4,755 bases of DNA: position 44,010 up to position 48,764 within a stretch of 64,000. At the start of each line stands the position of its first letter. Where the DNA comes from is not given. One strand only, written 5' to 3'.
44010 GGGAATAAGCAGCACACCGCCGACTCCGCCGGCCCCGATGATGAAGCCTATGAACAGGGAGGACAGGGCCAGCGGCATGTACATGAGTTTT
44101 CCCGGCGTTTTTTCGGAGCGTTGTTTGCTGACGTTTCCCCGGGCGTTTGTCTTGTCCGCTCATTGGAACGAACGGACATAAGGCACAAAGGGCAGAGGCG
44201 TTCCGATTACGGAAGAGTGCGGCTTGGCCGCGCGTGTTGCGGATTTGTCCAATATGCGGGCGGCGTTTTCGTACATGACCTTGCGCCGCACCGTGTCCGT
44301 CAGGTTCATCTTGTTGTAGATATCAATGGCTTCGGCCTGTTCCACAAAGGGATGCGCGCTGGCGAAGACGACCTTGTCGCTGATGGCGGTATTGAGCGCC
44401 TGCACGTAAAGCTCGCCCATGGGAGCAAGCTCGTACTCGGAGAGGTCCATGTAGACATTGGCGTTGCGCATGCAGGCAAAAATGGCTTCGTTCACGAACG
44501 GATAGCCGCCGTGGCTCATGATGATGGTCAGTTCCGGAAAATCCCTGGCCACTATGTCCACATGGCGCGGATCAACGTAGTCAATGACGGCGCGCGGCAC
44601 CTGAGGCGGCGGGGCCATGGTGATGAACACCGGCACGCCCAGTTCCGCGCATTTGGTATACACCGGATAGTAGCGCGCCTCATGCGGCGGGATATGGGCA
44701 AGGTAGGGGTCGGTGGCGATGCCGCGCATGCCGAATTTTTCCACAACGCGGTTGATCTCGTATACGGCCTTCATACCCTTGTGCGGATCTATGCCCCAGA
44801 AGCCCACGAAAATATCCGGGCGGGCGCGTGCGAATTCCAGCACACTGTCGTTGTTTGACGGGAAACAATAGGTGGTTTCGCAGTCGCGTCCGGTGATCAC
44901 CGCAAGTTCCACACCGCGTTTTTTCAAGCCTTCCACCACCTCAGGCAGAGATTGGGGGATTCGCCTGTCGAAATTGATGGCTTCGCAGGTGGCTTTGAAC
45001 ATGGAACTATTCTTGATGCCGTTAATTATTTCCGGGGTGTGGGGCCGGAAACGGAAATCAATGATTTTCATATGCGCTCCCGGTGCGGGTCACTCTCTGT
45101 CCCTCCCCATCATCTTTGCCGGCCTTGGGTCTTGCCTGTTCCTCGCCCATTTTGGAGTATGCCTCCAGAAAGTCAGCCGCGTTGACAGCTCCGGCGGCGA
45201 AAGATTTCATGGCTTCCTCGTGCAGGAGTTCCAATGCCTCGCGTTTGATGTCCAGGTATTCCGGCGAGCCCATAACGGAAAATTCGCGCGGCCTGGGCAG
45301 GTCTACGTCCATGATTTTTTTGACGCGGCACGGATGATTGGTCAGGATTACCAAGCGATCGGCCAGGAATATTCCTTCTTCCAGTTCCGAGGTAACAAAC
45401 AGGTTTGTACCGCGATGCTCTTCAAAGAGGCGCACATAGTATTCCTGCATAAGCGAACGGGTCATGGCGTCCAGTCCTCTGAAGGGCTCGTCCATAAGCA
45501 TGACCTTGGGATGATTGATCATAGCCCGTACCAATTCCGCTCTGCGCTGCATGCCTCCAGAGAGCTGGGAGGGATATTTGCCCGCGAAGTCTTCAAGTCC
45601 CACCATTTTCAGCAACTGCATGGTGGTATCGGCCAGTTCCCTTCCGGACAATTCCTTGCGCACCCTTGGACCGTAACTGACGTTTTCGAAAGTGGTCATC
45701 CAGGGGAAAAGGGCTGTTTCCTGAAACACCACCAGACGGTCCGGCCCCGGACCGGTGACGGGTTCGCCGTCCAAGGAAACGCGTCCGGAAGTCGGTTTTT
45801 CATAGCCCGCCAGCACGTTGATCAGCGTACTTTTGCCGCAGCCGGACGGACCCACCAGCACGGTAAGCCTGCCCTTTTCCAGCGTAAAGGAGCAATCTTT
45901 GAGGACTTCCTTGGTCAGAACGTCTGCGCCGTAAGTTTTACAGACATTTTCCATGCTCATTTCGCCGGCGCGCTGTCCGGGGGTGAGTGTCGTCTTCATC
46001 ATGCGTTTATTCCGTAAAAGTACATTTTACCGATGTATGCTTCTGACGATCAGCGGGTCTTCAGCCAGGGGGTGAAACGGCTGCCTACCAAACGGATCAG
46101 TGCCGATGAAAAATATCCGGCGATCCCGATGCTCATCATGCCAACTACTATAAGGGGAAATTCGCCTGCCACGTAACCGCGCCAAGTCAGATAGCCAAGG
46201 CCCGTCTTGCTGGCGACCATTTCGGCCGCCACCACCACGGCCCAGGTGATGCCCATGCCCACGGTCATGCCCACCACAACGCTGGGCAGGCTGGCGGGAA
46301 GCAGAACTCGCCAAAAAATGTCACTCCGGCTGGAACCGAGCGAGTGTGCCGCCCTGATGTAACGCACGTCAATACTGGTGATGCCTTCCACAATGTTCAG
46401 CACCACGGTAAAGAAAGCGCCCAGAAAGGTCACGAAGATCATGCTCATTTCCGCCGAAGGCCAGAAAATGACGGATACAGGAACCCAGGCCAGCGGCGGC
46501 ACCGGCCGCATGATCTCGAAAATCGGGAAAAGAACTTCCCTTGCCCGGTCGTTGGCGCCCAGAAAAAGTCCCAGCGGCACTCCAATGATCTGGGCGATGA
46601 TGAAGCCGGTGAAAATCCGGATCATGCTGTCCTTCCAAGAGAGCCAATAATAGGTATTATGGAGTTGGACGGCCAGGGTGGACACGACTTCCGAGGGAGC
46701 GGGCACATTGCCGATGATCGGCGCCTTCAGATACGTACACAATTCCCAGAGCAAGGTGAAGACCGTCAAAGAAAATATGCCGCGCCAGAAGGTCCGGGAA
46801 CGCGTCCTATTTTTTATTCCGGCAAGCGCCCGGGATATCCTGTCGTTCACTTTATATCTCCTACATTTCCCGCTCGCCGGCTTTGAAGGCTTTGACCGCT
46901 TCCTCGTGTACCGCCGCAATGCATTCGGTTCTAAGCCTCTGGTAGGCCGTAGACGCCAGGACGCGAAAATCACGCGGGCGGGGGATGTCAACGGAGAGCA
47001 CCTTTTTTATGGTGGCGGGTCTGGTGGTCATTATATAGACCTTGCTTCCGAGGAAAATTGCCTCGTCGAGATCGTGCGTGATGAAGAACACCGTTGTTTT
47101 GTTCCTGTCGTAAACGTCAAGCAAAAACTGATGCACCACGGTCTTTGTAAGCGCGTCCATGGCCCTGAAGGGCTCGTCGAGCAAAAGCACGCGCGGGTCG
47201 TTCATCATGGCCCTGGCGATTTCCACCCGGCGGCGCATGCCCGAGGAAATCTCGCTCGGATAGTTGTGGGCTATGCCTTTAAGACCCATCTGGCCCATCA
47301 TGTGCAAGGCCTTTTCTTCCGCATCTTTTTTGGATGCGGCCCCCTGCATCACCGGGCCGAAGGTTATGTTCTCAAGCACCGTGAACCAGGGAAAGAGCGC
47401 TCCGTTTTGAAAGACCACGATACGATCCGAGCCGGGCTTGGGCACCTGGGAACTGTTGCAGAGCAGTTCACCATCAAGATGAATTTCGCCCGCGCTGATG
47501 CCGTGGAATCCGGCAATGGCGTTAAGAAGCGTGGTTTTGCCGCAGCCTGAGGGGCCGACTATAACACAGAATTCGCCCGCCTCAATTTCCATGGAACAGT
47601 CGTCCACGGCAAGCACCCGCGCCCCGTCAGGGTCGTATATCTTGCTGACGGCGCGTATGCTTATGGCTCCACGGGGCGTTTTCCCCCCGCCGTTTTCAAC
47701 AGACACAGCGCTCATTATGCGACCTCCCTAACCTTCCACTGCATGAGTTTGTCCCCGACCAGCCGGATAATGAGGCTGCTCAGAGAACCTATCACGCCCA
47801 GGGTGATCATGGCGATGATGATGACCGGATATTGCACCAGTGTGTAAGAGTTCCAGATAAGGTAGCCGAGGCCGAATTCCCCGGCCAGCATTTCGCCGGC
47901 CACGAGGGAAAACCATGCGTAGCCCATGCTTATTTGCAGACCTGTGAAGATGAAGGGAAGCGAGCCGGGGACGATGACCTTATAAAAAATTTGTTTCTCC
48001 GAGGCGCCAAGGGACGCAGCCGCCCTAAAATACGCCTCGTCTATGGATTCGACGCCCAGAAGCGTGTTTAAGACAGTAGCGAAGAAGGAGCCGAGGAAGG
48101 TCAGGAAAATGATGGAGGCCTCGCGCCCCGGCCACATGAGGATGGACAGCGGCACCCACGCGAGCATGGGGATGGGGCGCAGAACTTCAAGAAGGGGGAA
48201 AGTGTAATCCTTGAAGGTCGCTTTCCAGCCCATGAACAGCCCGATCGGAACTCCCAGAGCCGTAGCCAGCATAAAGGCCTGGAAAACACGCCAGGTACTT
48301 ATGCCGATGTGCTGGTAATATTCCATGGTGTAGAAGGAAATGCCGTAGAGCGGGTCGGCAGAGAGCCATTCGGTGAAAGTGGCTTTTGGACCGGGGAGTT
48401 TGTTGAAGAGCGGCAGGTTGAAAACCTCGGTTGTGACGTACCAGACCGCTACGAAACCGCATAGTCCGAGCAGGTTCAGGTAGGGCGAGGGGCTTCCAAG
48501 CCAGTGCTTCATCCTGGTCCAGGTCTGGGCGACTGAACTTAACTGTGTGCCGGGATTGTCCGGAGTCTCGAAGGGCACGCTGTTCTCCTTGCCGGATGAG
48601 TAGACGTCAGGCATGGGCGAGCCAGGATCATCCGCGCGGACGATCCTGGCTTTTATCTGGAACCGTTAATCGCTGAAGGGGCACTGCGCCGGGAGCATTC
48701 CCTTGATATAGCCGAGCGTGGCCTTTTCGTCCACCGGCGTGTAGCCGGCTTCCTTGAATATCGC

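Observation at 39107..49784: IslA-like glycyl radical enzyme locus with an unexplained accessory gene set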

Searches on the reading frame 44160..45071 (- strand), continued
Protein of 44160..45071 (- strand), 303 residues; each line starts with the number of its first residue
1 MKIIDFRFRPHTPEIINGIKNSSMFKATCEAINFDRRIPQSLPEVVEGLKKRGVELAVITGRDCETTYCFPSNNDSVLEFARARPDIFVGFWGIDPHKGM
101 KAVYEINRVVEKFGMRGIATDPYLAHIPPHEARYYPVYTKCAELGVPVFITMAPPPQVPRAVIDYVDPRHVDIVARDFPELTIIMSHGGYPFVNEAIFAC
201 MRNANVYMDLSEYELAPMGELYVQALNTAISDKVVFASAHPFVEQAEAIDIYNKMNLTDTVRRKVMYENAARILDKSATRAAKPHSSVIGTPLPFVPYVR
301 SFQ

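Call 89: search_protein_families(library=ncbifam, proteins=[L082:3785-6259:-, L083:3515-5980:-], max_evalue=1e-100)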
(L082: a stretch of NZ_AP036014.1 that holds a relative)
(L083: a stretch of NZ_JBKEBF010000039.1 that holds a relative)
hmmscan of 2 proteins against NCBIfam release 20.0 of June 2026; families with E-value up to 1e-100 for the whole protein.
L082:3785-6259:- (825 aa): 7 families
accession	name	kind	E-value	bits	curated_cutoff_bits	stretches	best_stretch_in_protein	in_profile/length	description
NF048011.1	SfplDhtHpsGDes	equivalog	0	1581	1000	1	5-823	1-820/821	(2S)-3-sulfopropanediol dehydratase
TIGR01774.1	PFL2-3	subfamily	7.6e-181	603.2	678.2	1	40-822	17-784/786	formate C-acetyltransferase/glycerol dehydratase family glycyl radical enzyme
NF043068.1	glycl_HYPD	equivalog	1.5e-163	545.8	1100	1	39-822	14-782/784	trans-4-hydroxy-L-proline dehydratase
TIGR04394.1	choline_CutC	equivalog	2.8e-158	528.8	1050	1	30-820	6-784/789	choline trimethylamine-lyase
NF048009.1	SfplDhtHpfGKleb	equivalog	2.1e-138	462.8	1000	1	26-821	25-821/824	(2S)-3-sulfopropanediol dehydratase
NF007437.0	PRK09983.1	equivalog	3.7e-136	455.2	1109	1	42-822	18-763/765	formate C-acetyltransferase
NF033718.1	indole_decarb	equivalog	4.6e-115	385.7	1100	0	125-622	155-645/868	indoleacetate decarboxylase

L083:3515-5980:- (822 aa): 7 families
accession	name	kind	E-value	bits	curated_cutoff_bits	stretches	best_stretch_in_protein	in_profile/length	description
NF048011.1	SfplDhtHpsGDes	equivalog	0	1577.7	1000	1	2-820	1-820/821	(2S)-3-sulfopropanediol dehydratase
TIGR01774.1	PFL2-3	subfamily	4.8e-177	590.6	678.2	1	35-820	15-785/786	formate C-acetyltransferase/glycerol dehydratase family glycyl radical enzyme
NF043068.1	glycl_HYPD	equivalog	2.1e-163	545.3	1100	1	25-820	3-783/784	trans-4-hydroxy-L-proline dehydratase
TIGR04394.1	choline_CutC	equivalog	4e-163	544.9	1050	1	24-818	3-785/789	choline trimethylamine-lyase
NF048009.1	SfplDhtHpfGKleb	equivalog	7.3e-144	480.8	1000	1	23-818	25-821/824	(2S)-3-sulfopropanediol dehydratase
NF007437.0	PRK09983.1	equivalog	1.2e-133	446.9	1109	1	37-820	16-764/765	formate C-acetyltransferase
NF033718.1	indole_decarb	equivalog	7.8e-121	404.8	1100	1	122-820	155-867/868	indoleacetate decarboxylase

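Call 90: search_solved_structures(query=L082:3785-6259:-, max_evalue=1e-250)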
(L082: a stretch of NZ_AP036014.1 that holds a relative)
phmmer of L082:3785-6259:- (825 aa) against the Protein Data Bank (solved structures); distinct sequences matched with E-value up to 1e-250: 3.
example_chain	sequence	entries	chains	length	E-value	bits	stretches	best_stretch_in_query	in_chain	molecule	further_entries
5ymr_B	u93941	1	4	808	0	1654.2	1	20-825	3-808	Formate acetyltransferase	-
7kq3_A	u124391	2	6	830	0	1453.8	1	2-824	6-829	Isethionate sulfite-lyase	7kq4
6lon_B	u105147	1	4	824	0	1235.1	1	4-823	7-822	PFL2/glycerol dehydratase family glycyl radical enzyme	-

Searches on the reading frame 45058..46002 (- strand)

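Call 4: search_protein_families(library=pfam, proteins=[window:45058-46002:-], max_evalue=0.001)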
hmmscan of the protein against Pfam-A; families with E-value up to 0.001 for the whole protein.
window:45058-46002:- (314 aa): 4 families
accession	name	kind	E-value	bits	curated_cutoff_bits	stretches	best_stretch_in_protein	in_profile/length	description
PF00005.33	ABC_tran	-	1.6e-33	116.6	25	1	34-174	1-136/137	ABC transporter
PF03193.22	RsgA_GTPase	-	6.2e-07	29.8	30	1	24-76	87-138/174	RsgA GTPase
PF13304.12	AAA_21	-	3.3e-06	27.8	27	0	46-65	1-20/304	AAA domain, putative AbiEii toxin, Type IV TA system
PF03215.21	Rad17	-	0.00031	21.2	23.8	1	32-65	33-66/186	Rad17 P-loop domain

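Call 5: search_protein_families(library=ncbifam, proteins=[window:45058-46002:-], max_evalue=0.001)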
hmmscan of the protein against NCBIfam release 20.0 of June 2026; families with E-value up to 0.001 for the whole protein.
window:45058-46002:- (314 aa): 190 families (the best 25 are shown)
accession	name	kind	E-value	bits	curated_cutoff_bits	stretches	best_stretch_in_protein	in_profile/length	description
TIGR01184.1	ntrCD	subfamily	1.1e-66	224.8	291.8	1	34-260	1-230/230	nitrate ABC transporter ATP-binding protein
NF040729.1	ABC_ATP_SaoA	equivalog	5.8e-64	215.9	360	1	15-261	2-244/248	ABC transporter ATP-binding protein SaoA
NF008421.0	PRK11248.1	equivalog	9e-58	195.7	357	1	26-237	9-219/255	taurine ABC transporter ATP-binding subunit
NF006987.0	PRK09452.1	equivalog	3.5e-51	174.1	482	1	15-222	18-223/378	spermidine/putrescine ABC transporter ATP-binding protein PotA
TIGR03265.1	PhnT2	equivalog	1.1e-49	169.6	457.7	1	14-222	4-210/353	putative 2-aminoethylphosphonate ABC transporter ATP-binding protein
TIGR01186.1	proV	subfamily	1.2e-49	169.4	326.6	1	32-222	7-205/363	betaine/proline/choline family ABC transporter ATP-binding protein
TIGR00968.1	3a0106s01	subfamily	4.5e-49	167.1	342.75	1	17-223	3-207/237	sulfate ABC transporter ATP-binding protein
TIGR01187.1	potA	subfamily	3.6e-47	161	355.6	1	49-222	1-176/325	polyamine ABC transporter ATP-binding protein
NF008420.0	PRK11247.1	equivalog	6.8e-47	159.8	395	1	14-258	12-240/257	aliphatic sulfonates ABC transporter ATP-binding protein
NF008105.0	PRK10851.1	equivalog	2.8e-45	154.6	502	1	17-222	5-212/362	sulfate/thiosulfate ABC transporter ATP-binding protein CysA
NF008513.0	PRK11432.1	equivalog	3.2e-45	154.6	496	1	16-222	8-212/351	ferric ABC transporter ATP-binding protein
NF008653.0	PRK11650.1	subfamily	4.9e-45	154.1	432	1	14-222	3-210/357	sn-glycerol-3-phosphate ABC transporter ATP-binding protein UgpC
NF043075.1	MMSYN1_0197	equivalog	5.3e-45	153.8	550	1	16-222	4-208/341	spermidine/putrescine ABC transporter ATP-binding protein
TIGR03258.1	PhnT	equivalog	2.1e-44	152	499.15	1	13-222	7-215/359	2-aminoethylphosphonate ABC transport system ATP-binding subunit PhnT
NF040840.2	tungstate_WtpC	equivalog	1.3e-40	139.8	440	1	33-222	15-206/347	tungstate ABC transporter ATP-binding protein WtpC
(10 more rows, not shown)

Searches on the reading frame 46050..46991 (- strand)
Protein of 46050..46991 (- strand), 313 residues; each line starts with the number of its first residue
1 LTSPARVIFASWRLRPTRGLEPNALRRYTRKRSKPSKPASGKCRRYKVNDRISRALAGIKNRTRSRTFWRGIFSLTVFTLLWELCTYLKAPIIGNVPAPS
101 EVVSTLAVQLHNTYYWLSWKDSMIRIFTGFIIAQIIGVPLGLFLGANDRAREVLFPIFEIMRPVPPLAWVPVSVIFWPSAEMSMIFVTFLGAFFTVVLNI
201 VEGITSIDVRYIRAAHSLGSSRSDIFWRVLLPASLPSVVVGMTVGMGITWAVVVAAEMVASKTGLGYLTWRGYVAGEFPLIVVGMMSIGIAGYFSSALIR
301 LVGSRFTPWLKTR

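Call 4: search_protein_families(library=pfam, proteins=[window:46050-46991:-], max_evalue=0.001)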
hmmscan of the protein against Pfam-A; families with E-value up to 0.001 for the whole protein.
window:46050-46991:- (313 aa): 1 family
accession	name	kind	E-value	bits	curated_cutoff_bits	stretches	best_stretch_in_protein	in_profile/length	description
PF00528.27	BPD_transp_1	-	4.3e-26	92.2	26.4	1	137-309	1-177/184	Binding-protein-dependent transport system inner membrane component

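Call 5: search_protein_families(library=ncbifam, proteins=[window:46050-46991:-], max_evalue=0.001)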
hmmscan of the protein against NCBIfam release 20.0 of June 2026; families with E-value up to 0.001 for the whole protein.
window:46050-46991:- (313 aa): 25 families
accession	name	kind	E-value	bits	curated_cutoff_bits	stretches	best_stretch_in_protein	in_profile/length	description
NF007545.0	PRK10160.1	equivalog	2.3e-42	145.3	342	1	63-310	19-271/275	taurine ABC transporter permease TauC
NF040733.1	ABC_perm_U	equivalog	2.8e-40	138.4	295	1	71-309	11-248/251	ABC transporter permease subunit SaoP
TIGR01183.1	ntrB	equivalog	1.3e-38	132.7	209.05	1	121-300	21-200/202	nitrate ABC transporter permease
NF008470.0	PRK11365.1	equivalog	1.6e-23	83.4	347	1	82-295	25-238/263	aliphatic sulfonate ABC transporter permease SsuC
NF008196.0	PRK10952.1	equivalog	6.9e-16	58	439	1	118-293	142-319/356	glycine betaine/L-proline ABC transporter permease ProW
TIGR03416.1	ABC_choXWV_perm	equivalog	1.2e-14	54.5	363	1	108-267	77-235/267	choline ABC transporter permease subunit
TIGR00969.1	3a0106s02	subfamily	1.3e-06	28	240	1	175-247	140-209/272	sulfate ABC transporter permease subunit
NF006939.0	PRK09421.1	equivalog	2.2e-06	27.3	262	1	191-246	103-158/230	molybdate ABC transporter permease subunit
NF040839.1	tungstate_WtpB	equivalog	4e-06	26.6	340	0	185-244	130-188/251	tungstate ABC transporter permease WtpB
TIGR01581.1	Mo_ABC_porter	hypoth_equivalog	5.5e-06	26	210.3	1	181-244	103-166/225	ABC transporter permease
NF007047.0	PRK09500.1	equivalog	5.6e-06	26.1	326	1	185-261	134-208/257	spermidine/putrescine ABC transporter permease PotC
NF045474.1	Opp2C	equivalog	7.3e-06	25.7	300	1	125-249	45-171/236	nickel transporter permease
NF007044.0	PRK09497.1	equivalog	1e-05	25.2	348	1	171-246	143-215/285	spermidine/putrescine ABC transporter permease PotB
TIGR02141.1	modB_ABC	equivalog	2.3e-05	24.2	182.6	1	193-244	92-143/208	molybdate ABC transporter permease subunit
TIGR02139.1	permease_CysT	equivalog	2.3e-05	24.1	246.1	1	184-246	139-197/265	sulfate ABC transporter permease subunit CysT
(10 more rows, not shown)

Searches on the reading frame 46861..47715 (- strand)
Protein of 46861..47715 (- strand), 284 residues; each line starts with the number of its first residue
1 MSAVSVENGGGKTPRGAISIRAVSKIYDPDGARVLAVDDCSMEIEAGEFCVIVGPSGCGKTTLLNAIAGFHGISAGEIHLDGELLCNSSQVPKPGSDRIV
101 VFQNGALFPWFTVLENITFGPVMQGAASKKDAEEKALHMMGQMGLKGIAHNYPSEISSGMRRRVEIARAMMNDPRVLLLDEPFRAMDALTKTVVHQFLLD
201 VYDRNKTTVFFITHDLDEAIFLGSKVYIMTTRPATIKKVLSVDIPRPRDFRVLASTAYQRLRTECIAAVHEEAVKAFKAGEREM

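Call 4: search_protein_families(library=pfam, proteins=[window:46861-47715:-], max_evalue=0.001)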
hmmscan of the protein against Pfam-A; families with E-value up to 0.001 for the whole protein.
window:46861-47715:- (284 aa): 7 families
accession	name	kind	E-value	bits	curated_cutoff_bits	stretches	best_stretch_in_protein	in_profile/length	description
PF00005.33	ABC_tran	-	8.8e-33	114.2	25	1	38-183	2-136/137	ABC transporter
PF13304.12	AAA_21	-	1.4e-07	32.3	27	0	51-73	3-25/304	AAA domain, putative AbiEii toxin, Type IV TA system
PF00004.35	AAA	-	6.8e-05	23.8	21.2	1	51-208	2-98/131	ATPase family associated with various cellular activities (AAA)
PF13401.12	AAA_22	-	0.00015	22.5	27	0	48-96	6-33/130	AAA domain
PF03193.22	RsgA_GTPase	-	0.00033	20.9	30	1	46-78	106-137/174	RsgA GTPase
PF13476.12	AAA_23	-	0.00055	21.1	27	0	50-68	22-40/201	AAA domain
PF13555.12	AAA_29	-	0.0008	19.5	27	0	41-68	16-43/61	P-loop containing region of AAA domain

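Call 5: search_protein_families(library=ncbifam, proteins=[window:46861-47715:-], max_evalue=0.001)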
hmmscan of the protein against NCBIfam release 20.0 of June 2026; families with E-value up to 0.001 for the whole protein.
window:46861-47715:- (284 aa): 184 families (the best 25 are shown)
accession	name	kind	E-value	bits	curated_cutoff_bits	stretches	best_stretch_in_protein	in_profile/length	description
NF040729.1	ABC_ATP_SaoA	equivalog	2.7e-61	207.1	360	1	18-262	2-236/248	ABC transporter ATP-binding protein SaoA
TIGR01184.1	ntrCD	subfamily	6.5e-61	205.8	291.8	1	38-266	2-227/230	nitrate ABC transporter ATP-binding protein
NF008421.0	PRK11248.1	equivalog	2.1e-59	201.1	357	1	35-246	15-219/255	taurine ABC transporter ATP-binding subunit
TIGR01186.1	proV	subfamily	9.6e-51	173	326.6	1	35-230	7-204/363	betaine/proline/choline family ABC transporter ATP-binding protein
TIGR03265.1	PhnT2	equivalog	1.5e-48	165.9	457.7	1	17-231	4-210/353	putative 2-aminoethylphosphonate ABC transporter ATP-binding protein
TIGR03415.1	ABC_choXWV_ATP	equivalog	1.7e-47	162.2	483.75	1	28-230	32-239/382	choline ABC transporter ATP-binding protein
NF040933.2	ABC_arch_GlcV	equivalog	6.5e-47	160.1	450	1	18-230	3-216/357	glucose ABC transporter ATP-binding protein GlcV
NF006987.0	PRK09452.1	equivalog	1.4e-45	155.6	482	1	17-230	17-222/378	spermidine/putrescine ABC transporter ATP-binding protein PotA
NF008653.0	PRK11650.1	subfamily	9.4e-45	153.2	432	1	17-230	3-209/357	sn-glycerol-3-phosphate ABC transporter ATP-binding protein UgpC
NF043075.1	MMSYN1_0197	equivalog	1.1e-43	149.5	550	1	18-230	3-207/341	spermidine/putrescine ABC transporter ATP-binding protein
TIGR00968.1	3a0106s01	subfamily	1.3e-42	145.9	342.75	1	20-231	3-206/237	sulfate ABC transporter ATP-binding protein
NF008420.0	PRK11247.1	equivalog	2.1e-42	145.1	395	1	18-265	13-238/257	aliphatic sulfonates ABC transporter ATP-binding protein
TIGR03258.1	PhnT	equivalog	1.2e-41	142.9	499.15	1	32-230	20-214/359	2-aminoethylphosphonate ABC transport system ATP-binding subunit PhnT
NF040840.2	tungstate_WtpC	equivalog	1.4e-40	139.7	440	1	35-231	14-206/347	tungstate ABC transporter ATP-binding protein WtpC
TIGR01187.1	potA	subfamily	2.2e-40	138.7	355.6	1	52-230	1-175/325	polyamine ABC transporter ATP-binding protein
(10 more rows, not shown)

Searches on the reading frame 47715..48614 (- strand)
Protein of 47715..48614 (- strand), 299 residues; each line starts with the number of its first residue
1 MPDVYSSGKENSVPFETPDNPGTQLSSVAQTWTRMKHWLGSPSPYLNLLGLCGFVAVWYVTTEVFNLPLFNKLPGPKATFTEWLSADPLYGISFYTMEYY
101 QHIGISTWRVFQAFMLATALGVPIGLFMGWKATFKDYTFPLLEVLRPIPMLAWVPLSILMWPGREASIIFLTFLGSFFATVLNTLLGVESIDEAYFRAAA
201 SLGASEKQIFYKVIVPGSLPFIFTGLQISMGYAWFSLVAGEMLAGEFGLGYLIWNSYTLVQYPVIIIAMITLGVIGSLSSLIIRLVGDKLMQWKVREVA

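Call 4: search_protein_families(library=pfam, proteins=[window:47715-48614:-], max_evalue=0.001)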
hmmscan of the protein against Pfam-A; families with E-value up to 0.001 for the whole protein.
window:47715-48614:- (299 aa): 1 family
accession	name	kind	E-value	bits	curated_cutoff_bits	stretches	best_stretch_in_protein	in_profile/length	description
PF00528.27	BPD_transp_1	-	8.1e-27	94.6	26.4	1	121-287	1-175/184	Binding-protein-dependent transport system inner membrane component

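Call 5: search_protein_families(library=ncbifam, proteins=[window:47715-48614:-], max_evalue=0.001)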
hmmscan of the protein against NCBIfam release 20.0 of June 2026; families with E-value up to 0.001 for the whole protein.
window:47715-48614:- (299 aa): 22 families
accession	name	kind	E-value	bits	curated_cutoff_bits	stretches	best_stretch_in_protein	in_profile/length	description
NF040733.1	ABC_perm_U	equivalog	3.4e-45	154.5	295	1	49-295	13-250/251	ABC transporter permease subunit SaoP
NF007545.0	PRK10160.1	equivalog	2.1e-40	138.9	342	1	43-294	23-271/275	taurine ABC transporter permease TauC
TIGR01183.1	ntrB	equivalog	5.1e-39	134.1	209.05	1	100-281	16-197/202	nitrate ABC transporter permease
NF008470.0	PRK11365.1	equivalog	8.9e-33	113.8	347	1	35-294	5-253/263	aliphatic sulfonate ABC transporter permease SsuC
TIGR03416.1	ABC_choXWV_perm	equivalog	5e-13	49.1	363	1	95-258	80-242/267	choline ABC transporter permease subunit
NF008196.0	PRK10952.1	equivalog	5.9e-09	35.2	439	1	110-258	153-300/356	glycine betaine/L-proline ABC transporter permease ProW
NF045470.1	Opp2B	equivalog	9.6e-06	25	350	1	188-283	193-288/300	nickel ABC transporter permease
NF007044.0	PRK09497.1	equivalog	1e-05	25.1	348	1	155-279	143-267/285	spermidine/putrescine ABC transporter permease PotB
TIGR01581.1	Mo_ABC_porter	hypoth_equivalog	2.4e-05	23.9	210.3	1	166-233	104-171/225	ABC transporter permease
NF008049.0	PRK10782.1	subfamily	2.9e-05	23.9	212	1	163-292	88-212/217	methionine ABC transporter permease MetI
TIGR00969.1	3a0106s02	subfamily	7e-05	22.4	240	1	188-267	166-250/272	sulfate ABC transporter permease subunit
TIGR02139.1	permease_CysT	equivalog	8.6e-05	22.2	246.1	1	188-230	155-197/265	sulfate ABC transporter permease subunit CysT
NF007047.0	PRK09500.1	equivalog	0.00018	21.2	326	1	186-238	149-201/257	spermidine/putrescine ABC transporter permease PotC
NF006939.0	PRK09421.1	equivalog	0.00025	20.5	262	1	180-231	108-159/230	molybdate ABC transporter permease subunit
NF011624.0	PRK15050.1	equivalog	0.00026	20.2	247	1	184-227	180-223/297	2-aminoethylphosphonate ABC transporter permease subunit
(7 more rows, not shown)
